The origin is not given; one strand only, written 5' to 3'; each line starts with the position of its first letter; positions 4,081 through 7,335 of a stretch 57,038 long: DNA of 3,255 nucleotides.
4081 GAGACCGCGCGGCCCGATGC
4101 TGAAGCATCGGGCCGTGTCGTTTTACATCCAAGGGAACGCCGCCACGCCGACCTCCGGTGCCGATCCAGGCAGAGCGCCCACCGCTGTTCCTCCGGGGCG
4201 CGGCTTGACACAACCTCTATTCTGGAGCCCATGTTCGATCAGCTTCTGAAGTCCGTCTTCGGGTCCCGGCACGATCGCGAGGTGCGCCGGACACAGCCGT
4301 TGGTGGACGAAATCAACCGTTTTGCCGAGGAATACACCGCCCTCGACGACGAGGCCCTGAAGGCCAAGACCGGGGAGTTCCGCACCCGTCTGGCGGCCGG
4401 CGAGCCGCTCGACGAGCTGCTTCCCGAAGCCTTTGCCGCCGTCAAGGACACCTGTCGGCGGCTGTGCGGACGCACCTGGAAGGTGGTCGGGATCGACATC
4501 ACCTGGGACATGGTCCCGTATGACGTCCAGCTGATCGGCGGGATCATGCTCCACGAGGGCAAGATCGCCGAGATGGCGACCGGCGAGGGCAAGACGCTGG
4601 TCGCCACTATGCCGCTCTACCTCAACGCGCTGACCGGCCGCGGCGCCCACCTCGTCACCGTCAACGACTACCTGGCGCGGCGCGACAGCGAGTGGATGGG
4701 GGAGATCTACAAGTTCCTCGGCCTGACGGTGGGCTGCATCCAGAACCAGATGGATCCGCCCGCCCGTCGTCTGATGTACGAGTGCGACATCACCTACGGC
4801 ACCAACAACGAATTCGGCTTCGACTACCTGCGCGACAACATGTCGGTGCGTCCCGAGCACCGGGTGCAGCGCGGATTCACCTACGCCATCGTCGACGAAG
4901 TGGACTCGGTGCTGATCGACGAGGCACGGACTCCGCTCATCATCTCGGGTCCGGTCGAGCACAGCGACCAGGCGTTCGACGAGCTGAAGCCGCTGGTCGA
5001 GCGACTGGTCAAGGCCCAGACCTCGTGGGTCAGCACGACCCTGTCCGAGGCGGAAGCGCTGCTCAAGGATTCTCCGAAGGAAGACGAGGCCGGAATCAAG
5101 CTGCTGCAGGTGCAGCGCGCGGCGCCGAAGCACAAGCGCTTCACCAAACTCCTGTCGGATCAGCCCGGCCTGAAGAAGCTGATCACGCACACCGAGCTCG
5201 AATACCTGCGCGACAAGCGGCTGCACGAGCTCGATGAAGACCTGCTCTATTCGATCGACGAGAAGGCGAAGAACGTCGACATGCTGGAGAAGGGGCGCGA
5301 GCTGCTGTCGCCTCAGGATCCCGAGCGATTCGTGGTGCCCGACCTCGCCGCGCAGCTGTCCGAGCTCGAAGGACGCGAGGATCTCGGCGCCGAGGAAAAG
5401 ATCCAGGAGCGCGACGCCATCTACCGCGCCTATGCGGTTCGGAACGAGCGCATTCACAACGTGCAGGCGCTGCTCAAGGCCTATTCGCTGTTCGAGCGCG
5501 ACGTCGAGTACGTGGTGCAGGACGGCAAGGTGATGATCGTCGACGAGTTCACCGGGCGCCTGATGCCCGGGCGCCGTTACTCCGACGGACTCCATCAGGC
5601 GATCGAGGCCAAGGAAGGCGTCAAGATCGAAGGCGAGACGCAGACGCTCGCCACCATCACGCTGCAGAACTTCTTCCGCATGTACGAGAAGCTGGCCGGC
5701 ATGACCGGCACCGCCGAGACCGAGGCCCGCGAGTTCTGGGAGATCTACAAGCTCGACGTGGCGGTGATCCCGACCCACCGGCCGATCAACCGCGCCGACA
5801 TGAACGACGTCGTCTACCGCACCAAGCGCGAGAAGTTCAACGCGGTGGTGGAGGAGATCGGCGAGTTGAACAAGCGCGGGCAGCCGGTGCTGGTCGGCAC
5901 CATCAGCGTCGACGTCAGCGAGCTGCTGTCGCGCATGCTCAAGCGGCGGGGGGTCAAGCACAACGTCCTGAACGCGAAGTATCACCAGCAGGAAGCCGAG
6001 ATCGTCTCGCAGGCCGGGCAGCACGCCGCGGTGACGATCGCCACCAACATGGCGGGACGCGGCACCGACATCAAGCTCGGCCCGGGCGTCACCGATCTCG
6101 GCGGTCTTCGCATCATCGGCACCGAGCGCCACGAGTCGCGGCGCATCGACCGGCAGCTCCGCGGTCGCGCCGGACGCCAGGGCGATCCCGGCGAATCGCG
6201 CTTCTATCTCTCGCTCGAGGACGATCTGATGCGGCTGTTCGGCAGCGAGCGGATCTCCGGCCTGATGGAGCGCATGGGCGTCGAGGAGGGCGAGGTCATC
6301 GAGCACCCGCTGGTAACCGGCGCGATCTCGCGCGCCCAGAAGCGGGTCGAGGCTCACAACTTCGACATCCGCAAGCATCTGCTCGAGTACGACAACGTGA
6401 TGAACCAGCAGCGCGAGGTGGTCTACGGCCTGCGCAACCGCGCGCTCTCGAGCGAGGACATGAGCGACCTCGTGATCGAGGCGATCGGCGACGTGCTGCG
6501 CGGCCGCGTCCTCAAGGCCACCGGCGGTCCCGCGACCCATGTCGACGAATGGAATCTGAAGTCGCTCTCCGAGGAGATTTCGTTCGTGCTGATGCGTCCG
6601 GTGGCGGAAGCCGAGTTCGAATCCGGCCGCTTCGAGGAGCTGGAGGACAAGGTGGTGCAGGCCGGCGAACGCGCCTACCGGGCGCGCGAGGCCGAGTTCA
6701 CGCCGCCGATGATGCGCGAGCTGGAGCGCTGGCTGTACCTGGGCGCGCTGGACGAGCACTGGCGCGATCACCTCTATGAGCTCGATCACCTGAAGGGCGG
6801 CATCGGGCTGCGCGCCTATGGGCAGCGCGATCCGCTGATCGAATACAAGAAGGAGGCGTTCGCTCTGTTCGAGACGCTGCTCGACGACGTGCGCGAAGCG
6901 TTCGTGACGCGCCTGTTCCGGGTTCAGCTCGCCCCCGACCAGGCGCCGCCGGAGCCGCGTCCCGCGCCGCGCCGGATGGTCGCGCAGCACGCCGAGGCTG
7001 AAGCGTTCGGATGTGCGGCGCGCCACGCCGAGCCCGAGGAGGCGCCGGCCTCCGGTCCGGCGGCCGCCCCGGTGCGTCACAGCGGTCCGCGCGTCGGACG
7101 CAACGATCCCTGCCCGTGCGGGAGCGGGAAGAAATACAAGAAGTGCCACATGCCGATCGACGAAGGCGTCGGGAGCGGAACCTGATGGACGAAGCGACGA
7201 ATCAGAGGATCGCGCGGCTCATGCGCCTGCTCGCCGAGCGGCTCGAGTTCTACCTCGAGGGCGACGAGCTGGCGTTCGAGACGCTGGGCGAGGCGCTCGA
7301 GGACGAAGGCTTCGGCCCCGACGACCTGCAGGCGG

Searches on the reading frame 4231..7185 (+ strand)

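Call 11: search_protein_families(library=ncbifam, proteins=[window:4231-7185:+])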
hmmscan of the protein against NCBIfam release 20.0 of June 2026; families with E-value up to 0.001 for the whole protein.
window:4231-7185:+ (984 aa): 15 families
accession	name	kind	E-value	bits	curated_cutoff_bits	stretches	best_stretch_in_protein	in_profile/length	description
NF009536.0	PRK12901.1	equivalog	0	1272.5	1493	3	82-823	158-901/1118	preprotein translocase subunit SecA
NF009538.1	PRK12904.1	equivalog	0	1086.3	814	2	6-617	2-491/814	preprotein translocase subunit SecA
TIGR00963.1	secA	equivalog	0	1028.5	800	2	28-617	1-473/787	preprotein translocase subunit SecA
NF006630.0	PRK09200.1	subfamily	4e-264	878.4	862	2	404-904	282-780/789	preprotein translocase subunit SecA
TIGR04397.1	SecA2_Bac_anthr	exception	3.9e-255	848.7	1085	2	391-897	266-772/774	accessory Sec system translocase SecA2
TIGR03714.1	secA2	equivalog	8.8e-212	705.4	930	2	409-887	283-761/762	accessory Sec system translocase SecA2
NF012136.0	SecA2_Lm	equivalog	2e-193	644.5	1100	2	389-895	261-765/776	accessory Sec system translocase SecA2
TIGR04221.1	SecA2_Mycobac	equivalog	2.3e-167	558.5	725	3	406-747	281-625/762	accessory Sec system translocase SecA2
NF004088.0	PRK05590.1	equivalog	9.2e-09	35.9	140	1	953-973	143-163/166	hypothetical protein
NF007704.0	PRK10396.1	equivalog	2.7e-08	34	149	1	939-974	186-220/221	hypothetical protein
NF002592.0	PRK02250.1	equivalog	2.9e-07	30.7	158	1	935-972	129-165/167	hypothetical protein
NF002449.0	PRK01617.1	equivalog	6.9e-07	29.8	141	1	953-972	132-151/154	hypothetical protein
TIGR04102.1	SWIM_PBPRA1643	hypoth_equivalog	1.2e-06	28.9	68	1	956-972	90-106/108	PBPRA1643 family SWIM/SEC-C metal-binding motif protein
NF001213.0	PRK00183.1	equivalog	2.8e-05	24.2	158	1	954-974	133-153/157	hypothetical protein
NF008970.0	PRK12318.1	equivalog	5.2e-05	22.6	267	1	956-977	2-23/291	methionyl aminopeptidase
